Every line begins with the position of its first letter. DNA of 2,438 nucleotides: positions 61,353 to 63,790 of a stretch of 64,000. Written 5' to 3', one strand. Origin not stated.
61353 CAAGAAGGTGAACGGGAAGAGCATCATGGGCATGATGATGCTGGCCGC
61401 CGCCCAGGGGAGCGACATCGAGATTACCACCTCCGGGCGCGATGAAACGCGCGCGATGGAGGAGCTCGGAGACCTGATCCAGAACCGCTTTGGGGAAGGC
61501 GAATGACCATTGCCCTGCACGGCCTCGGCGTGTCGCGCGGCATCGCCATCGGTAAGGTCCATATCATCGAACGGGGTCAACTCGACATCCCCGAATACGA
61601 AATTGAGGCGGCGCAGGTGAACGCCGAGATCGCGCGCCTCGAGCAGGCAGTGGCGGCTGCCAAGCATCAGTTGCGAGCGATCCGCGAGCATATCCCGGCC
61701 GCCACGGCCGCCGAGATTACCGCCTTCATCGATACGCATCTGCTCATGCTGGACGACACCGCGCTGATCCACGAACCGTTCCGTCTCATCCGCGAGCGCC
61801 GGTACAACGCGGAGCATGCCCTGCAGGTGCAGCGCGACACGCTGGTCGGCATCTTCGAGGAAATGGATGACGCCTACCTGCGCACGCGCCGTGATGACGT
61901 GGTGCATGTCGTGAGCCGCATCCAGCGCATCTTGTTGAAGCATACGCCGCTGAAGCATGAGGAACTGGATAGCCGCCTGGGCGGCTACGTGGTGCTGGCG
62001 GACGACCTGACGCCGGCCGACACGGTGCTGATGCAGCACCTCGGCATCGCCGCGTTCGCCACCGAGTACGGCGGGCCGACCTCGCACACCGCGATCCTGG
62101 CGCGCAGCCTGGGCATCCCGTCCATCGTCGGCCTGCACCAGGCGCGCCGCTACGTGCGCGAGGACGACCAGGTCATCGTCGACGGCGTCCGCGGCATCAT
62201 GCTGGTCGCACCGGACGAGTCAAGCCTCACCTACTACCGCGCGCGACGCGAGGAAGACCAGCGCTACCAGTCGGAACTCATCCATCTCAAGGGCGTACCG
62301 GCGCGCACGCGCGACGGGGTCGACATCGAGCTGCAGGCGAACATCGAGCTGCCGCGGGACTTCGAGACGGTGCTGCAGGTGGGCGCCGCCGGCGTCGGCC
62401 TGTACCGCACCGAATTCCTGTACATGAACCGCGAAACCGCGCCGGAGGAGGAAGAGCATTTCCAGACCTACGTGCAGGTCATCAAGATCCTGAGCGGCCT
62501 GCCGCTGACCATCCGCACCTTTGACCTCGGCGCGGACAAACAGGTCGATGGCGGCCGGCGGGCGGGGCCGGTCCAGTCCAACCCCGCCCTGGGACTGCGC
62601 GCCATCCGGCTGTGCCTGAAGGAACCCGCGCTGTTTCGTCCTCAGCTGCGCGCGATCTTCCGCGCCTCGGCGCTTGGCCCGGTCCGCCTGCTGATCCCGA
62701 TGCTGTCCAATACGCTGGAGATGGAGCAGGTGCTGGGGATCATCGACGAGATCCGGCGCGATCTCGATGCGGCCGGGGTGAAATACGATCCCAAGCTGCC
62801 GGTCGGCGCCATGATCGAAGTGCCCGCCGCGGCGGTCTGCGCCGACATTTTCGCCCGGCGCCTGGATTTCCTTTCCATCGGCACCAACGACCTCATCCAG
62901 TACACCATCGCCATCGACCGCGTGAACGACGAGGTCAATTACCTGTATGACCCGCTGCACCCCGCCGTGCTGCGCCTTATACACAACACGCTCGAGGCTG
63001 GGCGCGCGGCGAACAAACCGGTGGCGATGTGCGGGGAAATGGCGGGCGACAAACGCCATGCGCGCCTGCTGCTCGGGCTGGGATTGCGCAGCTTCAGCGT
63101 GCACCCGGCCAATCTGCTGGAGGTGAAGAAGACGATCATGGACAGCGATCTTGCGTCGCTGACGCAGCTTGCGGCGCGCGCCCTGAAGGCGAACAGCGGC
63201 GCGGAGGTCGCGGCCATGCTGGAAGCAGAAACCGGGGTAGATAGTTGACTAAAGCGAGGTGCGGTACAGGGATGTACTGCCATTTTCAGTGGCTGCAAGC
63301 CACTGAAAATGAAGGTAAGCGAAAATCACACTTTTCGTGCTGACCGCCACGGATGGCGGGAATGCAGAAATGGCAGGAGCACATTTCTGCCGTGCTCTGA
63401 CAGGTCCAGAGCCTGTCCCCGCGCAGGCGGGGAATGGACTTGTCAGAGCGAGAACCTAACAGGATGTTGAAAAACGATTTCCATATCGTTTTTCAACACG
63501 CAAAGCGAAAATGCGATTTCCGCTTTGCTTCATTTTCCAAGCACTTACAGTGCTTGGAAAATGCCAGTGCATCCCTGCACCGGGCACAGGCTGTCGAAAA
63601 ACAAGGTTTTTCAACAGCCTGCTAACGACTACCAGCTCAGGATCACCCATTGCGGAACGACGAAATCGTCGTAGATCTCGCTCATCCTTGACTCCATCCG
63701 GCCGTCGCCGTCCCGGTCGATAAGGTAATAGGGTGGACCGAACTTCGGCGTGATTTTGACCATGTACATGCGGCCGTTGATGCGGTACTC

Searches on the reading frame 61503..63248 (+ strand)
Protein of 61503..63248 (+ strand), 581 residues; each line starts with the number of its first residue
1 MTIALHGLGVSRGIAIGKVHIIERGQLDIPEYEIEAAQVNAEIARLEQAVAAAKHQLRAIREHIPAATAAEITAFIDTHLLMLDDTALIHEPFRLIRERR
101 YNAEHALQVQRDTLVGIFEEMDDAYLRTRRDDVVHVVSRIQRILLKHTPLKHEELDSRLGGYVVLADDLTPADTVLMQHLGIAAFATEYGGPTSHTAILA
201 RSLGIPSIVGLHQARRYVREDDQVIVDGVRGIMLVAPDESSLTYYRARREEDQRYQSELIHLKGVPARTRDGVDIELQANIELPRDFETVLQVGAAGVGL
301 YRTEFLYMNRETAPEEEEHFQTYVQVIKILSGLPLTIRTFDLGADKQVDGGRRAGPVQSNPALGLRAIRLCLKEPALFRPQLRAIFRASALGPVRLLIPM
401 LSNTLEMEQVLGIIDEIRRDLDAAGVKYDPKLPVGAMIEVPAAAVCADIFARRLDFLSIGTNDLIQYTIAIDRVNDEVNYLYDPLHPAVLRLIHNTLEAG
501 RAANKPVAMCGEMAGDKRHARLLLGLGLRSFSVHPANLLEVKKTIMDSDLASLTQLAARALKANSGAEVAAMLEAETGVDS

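Call 83: search_protein_families(library=ncbifam, proteins=[window:61503-63248:+], max_evalue=0.00001)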
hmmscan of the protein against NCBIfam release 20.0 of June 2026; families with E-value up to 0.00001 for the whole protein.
window:61503-63248:+ (581 aa): 20 families
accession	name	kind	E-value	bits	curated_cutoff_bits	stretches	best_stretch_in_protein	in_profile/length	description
TIGR01417.1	PTS_I_fam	equivalog_domain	6e-159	530.1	341.7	1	5-573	1-564/565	phosphoenolpyruvate--protein phosphotransferase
NF008382.0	PRK11177.1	equivalog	3.2e-138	461.9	824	1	6-574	3-566/575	phosphoenolpyruvate-protein phosphotransferase PtsI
NF008283.0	PRK11061.1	equivalog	1e-98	331.5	583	1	5-573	171-731/748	phosphoenolpyruvate--protein phosphotransferase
NF005057.0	PRK06464.1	equivalog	7.1e-56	189.7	598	2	328-549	566-789/798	phosphoenolpyruvate synthase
TIGR01418.1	PEP_synth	equivalog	2.6e-53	181.5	739.75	2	330-546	562-780/784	pyruvate, water dikinase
TIGR01828.1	pyru_phos_dikin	equivalog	9.3e-31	106.6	843.45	2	359-532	653-847/865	pyruvate, phosphate dikinase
NF008478.1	PRK11377.1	equivalog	3.5e-25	88.9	520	1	35-232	276-469/473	dihydroxyacetone kinase phosphoryl donor subunit DhaM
NF006153.0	PRK08296.1-5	subfamily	3.1e-08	32.5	578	1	152-233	524-603/608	hypothetical protein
NF041857.1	RIF_Ptrans_rph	equivalog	2e-07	29.8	999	1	179-232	807-860/864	rifamycin-inactivating phosphotransferase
NF004883.0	PRK06241.2-4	equivalog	3.7e-07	28.7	1063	1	187-234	864-911/928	phosphoenolpyruvate synthase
NF006149.0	PRK08296.1-1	equivalog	1.1e-06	27.3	730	1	154-235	487-566/568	hypothetical protein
NF004882.0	PRK06241.2-3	equivalog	1.2e-06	27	850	1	186-238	769-821/827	phosphoenolpyruvate synthase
NF004881.0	PRK06241.2-2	equivalog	1.5e-06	26.8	883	1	181-235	835-889/898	phosphoenolpyruvate synthase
NF004878.0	PRK06241.1-3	subfamily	1.9e-06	26.2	945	1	182-235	835-888/891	phosphoenolpyruvate synthase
NF004520.0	PRK05865.1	equivalog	3.1e-06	25.4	1509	1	182-235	783-836/854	sugar epimerase family protein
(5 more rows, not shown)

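Call 84: find_encoding_contigs(protein=window:61503-63248:+, flank=1500, max_places=6)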
Protein window:61503-63248:+ (581 aa): 2 contigs read that carry it; 1 place shown.
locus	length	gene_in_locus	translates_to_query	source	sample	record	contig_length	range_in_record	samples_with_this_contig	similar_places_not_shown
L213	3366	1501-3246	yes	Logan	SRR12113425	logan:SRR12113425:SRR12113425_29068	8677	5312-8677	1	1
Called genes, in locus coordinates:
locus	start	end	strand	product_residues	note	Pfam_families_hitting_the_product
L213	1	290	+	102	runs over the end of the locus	PF02482:Ribosomal_S30AE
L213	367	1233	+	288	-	PF03668:RapZ-like_N, PF22740:PapZ_C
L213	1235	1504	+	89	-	PF00381:PTS-HPr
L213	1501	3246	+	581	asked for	PF05524:PEP-utilisers_N, PF00391:PEP-utilizers, PF02896:PEP-utilizers_C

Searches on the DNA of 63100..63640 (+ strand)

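Call 26: search_rna_families(source=window, start=63240, end=63640, threshold=evalue, max_evalue=10)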
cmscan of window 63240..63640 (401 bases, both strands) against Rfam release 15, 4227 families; matches with E-value up to 10: 12.
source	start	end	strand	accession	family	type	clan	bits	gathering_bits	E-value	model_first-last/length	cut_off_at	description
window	63460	63501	-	RF03881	mir-59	Gene; miRNA;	-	22.5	80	0.031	1-66/66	no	mir-59 microRNA precursor family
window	63531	63563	+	RF03754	mir-3116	Gene; miRNA;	-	22.1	65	0.033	15-54/68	no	mir-3116 microRNA precursor family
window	63531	63563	-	RF03754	mir-3116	Gene; miRNA;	-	21.6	65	0.047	15-54/68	no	mir-3116 microRNA precursor family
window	63531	63563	-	RF03765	mir-2059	Gene; miRNA;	-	20.9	90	0.12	1-68/68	no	mir-2059 microRNA precursor family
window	63401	63529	+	RF00166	PrrB_RsmZ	Gene; sRNA;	CL00106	19.1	44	0.023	1-133/133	no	PrrB/RsmZ RNA family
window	63464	63499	-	RF01667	rox1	Cis-reg;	-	18.5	58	0.36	6-54/59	no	Drosophila rox1 ncRNA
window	63437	63566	+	RF01470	rli38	Gene; sRNA;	-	18.2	49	4.7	1-150/150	no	Listeria sRNA rli38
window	63418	63431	-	RF01356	CRISPR-DR28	Gene; CRISPR;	-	17.4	35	1.9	8-21/24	no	CRISPR RNA direct repeat element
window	63531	63563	-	RF04163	mir-8364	Gene; miRNA;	-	16.4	67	3.3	5-55/61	no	mir-8364 microRNA precursor family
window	63464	63495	+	RF02891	AgrB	Gene; antisense;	-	15.7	40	4.6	51-81/84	no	ArsR-gov region gene B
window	63390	63453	+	RF04210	MIR8643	Gene; miRNA;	-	14.5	135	4.2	1-150/150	no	MIR8643 microRNA precursor family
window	63531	63564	-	RF03839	MIR2599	Gene; miRNA;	-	13.5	120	9.9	1-132/132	no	MIR2599 microRNA precursor family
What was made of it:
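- Tried and rejected: A PrrB/RsmZ hit at 63401-63529 (19 bits against a gathering score of 44) was treated as noise (call 26).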

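Call 29: search_dna_similar(query=window:63456-63625:+, collection=plasmids, mode=distant, max_evalue=10, max_rows=30)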
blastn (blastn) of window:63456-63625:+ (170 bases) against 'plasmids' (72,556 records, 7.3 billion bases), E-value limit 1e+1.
Records with a match: 18; places in all: 18; records where one place covers at least 80% of the query: 0.
Best place of each record, by identity: >=99% 12; 95-99% 1; 90-95% 1; 80-90% 4.
By first word of the organism name: Phaeobacter 8; Vagococcus 3; Halioglobus 1; Serratia 1; Sphingobium 1; Burkholderia 1; Pseudoroseomonas 1; Azospirillum 1; Pseudomonas 1.
By predicted mobility (MOB-suite, as given by PLSDB): non-mobilizable 17; conjugative 1.
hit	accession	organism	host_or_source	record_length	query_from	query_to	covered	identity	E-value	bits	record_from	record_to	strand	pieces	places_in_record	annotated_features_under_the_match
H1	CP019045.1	Halioglobus pacificus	Pure cultured ...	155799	135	169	21%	82.9%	6e+0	37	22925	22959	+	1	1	record has no annotation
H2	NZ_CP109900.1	Serratia sp. UGAL515B_01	Aedes aegypti,pure culture,larvae gut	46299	7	39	19%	84.8%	6e+0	38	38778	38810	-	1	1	none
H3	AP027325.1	Sphingobium sp. TomTYG46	-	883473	50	79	18%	86.7%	6e+0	37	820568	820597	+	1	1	hypothetical protein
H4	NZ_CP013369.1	Burkholderia ubonensis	soil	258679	143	169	16%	89.7%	6e+0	37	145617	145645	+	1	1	none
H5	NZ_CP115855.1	Pseudoroseomonas cervicalis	-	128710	119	143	15%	92.0%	6e+0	37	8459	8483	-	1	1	flagellar basal body-associated FliL family protein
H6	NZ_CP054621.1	Azospirillum oryzae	cell culture,soil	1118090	119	141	14%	95.7%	6e+0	38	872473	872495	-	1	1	record has no annotation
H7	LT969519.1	Pseudomonas aeruginosa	-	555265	151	170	12%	100.0%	6e+0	37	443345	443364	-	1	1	none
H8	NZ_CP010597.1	Phaeobacter inhibens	cell culture,biofilm boat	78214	118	137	12%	100.0%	6e+0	37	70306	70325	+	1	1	zf-HC2 domain-containing protein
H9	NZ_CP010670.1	Phaeobacter inhibens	cell culture,zooplankton aquaculture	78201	118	137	12%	100.0%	6e+0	37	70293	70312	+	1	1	anti-sigma factor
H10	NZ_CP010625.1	Phaeobacter inhibens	cell culture,fish larvae aquaculture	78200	118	137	12%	100.0%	6e+0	37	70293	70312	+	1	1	anti-sigma factor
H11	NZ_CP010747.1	Phaeobacter inhibens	cell culture,fish larvae aquaculture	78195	118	137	12%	100.0%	6e+0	37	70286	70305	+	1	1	anti-sigma factor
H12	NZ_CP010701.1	Phaeobacter inhibens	cell culture,cleaning system aquaculture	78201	118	137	12%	100.0%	6e+0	37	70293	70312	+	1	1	anti-sigma factor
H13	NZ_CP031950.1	Phaeobacter inhibens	-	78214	118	137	12%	100.0%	6e+0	37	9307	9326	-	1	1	zf-HC2 domain-containing protein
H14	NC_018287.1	Phaeobacter inhibens DSM 17395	-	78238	118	137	12%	100.0%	6e+0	37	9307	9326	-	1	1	zf-HC2 domain-containing protein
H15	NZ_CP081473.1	Vagococcus fluvialis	Hymeniacidon perlevis,isolate,marine ...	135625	22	41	12%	100.0%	6e+0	37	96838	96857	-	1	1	hypothetical protein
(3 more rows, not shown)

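Call 30: get_annotated_region(hit=H7, flank=3000)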
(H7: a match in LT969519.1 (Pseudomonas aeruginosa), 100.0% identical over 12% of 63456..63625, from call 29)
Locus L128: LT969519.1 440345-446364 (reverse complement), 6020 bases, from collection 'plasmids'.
description: Pseudomonas aeruginosa isolate RW109 genome assembly, plasmid: RW109 plasmid 1
organism: Pseudomonas aeruginosa (NCBI taxid 287)
taxonomy: Bacteria; Pseudomonadota; Gammaproteobacteria; Pseudomonadales; Pseudomonadaceae; Pseudomonas; Pseudomonas aeruginosa
host: -; source: -; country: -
typing (MOB-suite, as given by PLSDB): non-mobilizable; replicon rep_cluster_1115
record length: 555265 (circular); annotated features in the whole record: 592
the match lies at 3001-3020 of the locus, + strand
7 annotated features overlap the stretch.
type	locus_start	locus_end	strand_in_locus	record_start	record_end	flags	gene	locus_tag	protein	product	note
CDS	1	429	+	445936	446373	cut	siaT_1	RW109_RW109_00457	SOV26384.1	Sialic acid TRAP transporter permease protein Sia T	-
CDS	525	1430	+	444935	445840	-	-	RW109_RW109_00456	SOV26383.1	EamA-like transporter family protein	-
CDS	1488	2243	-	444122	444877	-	lutR_1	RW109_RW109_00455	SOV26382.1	HTH-type transcriptional regulator LutR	-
CDS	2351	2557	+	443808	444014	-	-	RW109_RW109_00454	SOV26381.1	hypothetical protein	-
CDS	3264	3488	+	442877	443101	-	-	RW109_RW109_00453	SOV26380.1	hypothetical protein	-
CDS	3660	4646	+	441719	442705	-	pctB_1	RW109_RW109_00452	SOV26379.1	Methyl-accepting chemotaxis protein PctB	-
CDS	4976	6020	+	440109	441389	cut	amt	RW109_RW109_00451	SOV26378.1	Ammonia channel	-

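Call 31: get_annotated_region(hit=H4, flank=3000)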
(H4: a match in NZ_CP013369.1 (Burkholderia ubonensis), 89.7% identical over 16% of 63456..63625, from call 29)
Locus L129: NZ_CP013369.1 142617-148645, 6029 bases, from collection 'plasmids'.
description: Burkholderia ubonensis strain RF23-BP41 plasmid pRF23, complete sequence
organism: Burkholderia ubonensis (NCBI taxid 101571)
taxonomy: Bacteria; Pseudomonadota; Betaproteobacteria; Burkholderiales; Burkholderiaceae; Burkholderia; Burkholderia ubonensis
host: -; source: soil; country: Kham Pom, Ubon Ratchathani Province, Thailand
typing (MOB-suite, as given by PLSDB): conjugative; relaxase MOBF,MOBP; mating-pair formation MPF_F
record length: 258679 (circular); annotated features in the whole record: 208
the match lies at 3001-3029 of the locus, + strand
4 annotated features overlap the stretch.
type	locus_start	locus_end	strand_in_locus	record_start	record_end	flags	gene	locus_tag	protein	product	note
CDS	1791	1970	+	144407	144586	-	-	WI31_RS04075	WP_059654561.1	IS3 family transposase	GO:0015074 - DNA integration [Evidence IEA]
CDS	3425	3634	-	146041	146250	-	-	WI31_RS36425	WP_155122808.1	hypothetical protein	-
CDS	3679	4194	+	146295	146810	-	-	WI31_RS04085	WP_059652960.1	arsenate reductase (azurin) small subunit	-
CDS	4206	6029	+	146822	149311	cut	-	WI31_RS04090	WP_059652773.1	arsenate reductase (azurin) large subunit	-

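Call 32: get_annotated_region(hit=H1, flank=3000)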
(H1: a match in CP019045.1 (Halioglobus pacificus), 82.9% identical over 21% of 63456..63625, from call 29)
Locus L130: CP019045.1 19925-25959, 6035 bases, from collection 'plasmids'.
description: Halioglobus pacificus strain RR3-57 plasmid pRR3-57, complete sequence
organism: Halioglobus pacificus (NCBI taxid 930806)
taxonomy: Bacteria; Pseudomonadota; Gammaproteobacteria; Cellvibrionales; Halieaceae; Halioglobus; Halioglobus pacificus
host: -; source: Pure cultured microorganism,Recirculating aquaculture system; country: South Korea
typing (MOB-suite, as given by PLSDB): non-mobilizable
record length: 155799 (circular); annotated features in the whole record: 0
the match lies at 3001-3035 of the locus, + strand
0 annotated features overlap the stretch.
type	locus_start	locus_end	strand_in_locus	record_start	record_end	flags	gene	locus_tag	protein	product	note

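Call 54: search_with_rna_model(model_id=R1, source=window, start=63100, end=63460, filters=off, max_evalue=0.001, show_alignments=1)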
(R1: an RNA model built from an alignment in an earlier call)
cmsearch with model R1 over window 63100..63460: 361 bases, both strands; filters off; matches with E-value up to 0.001: 1.
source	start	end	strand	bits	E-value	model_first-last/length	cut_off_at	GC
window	63241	63368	-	45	5.5e-16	1-158/158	no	0.5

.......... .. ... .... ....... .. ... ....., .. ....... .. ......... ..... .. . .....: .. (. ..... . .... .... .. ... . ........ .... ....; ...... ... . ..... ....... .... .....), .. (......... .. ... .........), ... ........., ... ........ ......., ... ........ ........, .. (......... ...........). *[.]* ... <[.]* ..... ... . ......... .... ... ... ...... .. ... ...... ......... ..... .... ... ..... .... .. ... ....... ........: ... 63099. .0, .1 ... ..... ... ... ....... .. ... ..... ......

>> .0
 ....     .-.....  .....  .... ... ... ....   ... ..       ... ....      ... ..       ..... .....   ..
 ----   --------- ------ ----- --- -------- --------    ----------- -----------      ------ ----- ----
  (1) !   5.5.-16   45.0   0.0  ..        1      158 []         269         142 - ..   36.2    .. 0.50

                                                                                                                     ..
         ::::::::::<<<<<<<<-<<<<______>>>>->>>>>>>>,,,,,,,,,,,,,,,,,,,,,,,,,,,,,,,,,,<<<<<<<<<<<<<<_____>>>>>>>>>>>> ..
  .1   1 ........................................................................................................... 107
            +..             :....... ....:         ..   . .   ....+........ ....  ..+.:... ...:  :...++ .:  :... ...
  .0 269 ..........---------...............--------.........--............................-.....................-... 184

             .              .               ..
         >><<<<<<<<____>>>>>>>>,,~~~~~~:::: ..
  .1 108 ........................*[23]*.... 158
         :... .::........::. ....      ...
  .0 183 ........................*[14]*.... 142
